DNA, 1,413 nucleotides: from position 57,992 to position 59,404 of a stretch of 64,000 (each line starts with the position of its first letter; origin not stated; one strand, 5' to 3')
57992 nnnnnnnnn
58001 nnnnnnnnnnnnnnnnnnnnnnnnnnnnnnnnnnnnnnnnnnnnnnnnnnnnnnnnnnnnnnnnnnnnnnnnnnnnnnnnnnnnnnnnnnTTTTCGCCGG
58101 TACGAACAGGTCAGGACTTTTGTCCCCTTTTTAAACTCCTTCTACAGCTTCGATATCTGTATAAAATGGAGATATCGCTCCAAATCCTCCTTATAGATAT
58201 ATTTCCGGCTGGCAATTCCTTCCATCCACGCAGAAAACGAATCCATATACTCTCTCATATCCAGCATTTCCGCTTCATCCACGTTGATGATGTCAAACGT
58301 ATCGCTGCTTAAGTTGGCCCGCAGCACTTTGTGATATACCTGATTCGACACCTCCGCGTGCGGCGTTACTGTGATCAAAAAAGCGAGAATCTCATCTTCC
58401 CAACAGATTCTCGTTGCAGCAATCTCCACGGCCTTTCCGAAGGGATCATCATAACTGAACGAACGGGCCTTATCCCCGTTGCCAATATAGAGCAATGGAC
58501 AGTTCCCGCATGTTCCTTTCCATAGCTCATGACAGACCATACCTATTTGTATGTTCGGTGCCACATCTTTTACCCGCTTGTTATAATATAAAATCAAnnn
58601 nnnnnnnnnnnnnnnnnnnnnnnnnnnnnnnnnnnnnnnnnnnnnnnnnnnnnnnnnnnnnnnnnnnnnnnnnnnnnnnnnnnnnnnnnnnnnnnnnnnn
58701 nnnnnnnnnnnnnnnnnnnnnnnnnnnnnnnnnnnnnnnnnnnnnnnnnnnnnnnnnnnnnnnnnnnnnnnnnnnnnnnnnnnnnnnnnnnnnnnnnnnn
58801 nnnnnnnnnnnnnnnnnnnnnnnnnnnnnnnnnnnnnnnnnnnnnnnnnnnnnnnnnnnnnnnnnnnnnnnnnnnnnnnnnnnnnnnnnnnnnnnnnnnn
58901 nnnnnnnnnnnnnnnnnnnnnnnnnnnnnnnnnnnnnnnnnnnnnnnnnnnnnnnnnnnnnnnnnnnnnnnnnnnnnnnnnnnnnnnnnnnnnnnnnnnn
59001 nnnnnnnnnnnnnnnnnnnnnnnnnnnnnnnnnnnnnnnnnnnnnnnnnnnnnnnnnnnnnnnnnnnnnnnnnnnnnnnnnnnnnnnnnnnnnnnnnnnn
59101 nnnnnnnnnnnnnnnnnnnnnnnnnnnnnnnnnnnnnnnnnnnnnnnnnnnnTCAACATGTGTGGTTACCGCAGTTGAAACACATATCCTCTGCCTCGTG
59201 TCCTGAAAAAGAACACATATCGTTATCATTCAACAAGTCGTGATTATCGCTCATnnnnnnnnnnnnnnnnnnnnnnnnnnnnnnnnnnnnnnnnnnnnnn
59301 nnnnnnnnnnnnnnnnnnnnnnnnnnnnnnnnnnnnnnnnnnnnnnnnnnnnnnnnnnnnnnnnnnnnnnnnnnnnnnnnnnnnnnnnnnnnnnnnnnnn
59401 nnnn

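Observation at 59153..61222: Large serine recombinase module with two unannotated flanking mini-ORFs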

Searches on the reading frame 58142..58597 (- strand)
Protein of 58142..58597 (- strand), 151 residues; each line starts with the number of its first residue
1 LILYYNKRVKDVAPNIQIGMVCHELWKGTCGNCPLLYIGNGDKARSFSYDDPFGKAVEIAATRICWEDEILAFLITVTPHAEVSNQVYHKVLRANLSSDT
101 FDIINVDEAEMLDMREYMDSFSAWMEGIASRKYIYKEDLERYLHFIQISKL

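Call 3: search_protein_families(library=pfam, proteins=[window:58142-58597:-], max_evalue=1)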
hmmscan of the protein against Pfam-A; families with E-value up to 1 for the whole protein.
window:58142-58597:- (151 aa): 2 families
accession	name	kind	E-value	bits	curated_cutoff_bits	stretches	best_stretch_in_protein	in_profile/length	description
PF08302.16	tRNA_lig_CPD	-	0.059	13.3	23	1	54-89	161-198/250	Fungal tRNA ligase phosphodiesterase domain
PF24613.1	EGF_Hmr-1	-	0.066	13.5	27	1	18-34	13-29/45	Cadherin-related hmr-1, EGF domain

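Call 32: find_encoding_contigs(protein=window:58142-58597:-, flank=8000, max_places=10)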
Protein window:58142-58597:- (151 aa): 7 contigs read that carry it; 7 places shown.
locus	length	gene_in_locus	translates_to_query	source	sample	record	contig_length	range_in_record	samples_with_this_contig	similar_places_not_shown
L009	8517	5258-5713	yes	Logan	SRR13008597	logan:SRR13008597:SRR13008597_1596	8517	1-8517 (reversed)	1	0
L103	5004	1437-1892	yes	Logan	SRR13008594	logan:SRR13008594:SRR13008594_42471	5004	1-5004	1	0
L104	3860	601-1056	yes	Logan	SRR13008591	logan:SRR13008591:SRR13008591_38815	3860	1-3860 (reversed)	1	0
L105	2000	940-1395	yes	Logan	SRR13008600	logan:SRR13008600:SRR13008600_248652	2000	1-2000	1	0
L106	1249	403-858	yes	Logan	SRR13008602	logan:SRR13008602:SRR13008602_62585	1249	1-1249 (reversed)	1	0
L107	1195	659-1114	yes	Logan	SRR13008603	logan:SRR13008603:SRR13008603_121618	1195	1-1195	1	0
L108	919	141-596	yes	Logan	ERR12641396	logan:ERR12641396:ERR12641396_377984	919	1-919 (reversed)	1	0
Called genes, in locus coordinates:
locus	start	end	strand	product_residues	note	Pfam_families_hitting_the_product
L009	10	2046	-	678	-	PF13238:AAA_18 (weak)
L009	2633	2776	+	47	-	-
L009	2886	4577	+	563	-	PF00239:Resolvase, PF07508:Recombinase, PF13408:Zn_ribbon_recom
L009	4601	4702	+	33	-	-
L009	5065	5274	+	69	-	-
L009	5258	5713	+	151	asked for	-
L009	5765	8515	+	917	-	?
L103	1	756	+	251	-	?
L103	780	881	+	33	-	-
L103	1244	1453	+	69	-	-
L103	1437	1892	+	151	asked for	-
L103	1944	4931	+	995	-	PF00512:HisKA, PF02518:HATPase_c, PF00072:Response_reg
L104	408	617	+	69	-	-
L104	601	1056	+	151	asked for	-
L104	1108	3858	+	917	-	?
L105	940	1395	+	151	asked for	-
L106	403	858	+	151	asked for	-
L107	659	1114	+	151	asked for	-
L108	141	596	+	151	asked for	-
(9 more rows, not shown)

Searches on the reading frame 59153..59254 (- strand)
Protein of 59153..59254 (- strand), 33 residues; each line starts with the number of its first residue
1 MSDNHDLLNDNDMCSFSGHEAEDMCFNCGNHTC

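Call 3: search_protein_families(library=pfam, proteins=[window:59153-59254:-], max_evalue=1)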
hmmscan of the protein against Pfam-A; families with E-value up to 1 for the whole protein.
window:59153-59254:- (33 aa): 0 families

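Call 10: search_protein_representatives(protein=window:59153-59254:-)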
Query: 33 residues. Proteins with E-value up to 0.001 (for the whole library): 74; up to 1e-10: 25; up to 1e-30: 0. The best 74 are listed.
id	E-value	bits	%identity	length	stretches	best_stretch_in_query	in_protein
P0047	5.0e-15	68.9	-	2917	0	-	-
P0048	3.2e-14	66.5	97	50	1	1-33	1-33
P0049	4.4e-14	66.1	97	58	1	1-33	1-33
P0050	4.8e-14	66.0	97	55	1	1-33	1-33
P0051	4.8e-14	66.0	97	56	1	1-33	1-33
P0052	7.9e-14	65.3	97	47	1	1-32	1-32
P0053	1.2e-13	64.8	97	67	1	1-33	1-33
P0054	1.6e-13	64.4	97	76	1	1-33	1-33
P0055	1.6e-13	64.4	94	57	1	1-33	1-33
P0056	1.8e-13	64.2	97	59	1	1-32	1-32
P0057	2.6e-13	63.7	97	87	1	1-32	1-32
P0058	2.8e-13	63.6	97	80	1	1-32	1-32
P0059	3.6e-13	63.3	91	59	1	1-33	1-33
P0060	4.8e-13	62.9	97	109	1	1-32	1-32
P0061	5.5e-13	62.8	94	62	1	1-32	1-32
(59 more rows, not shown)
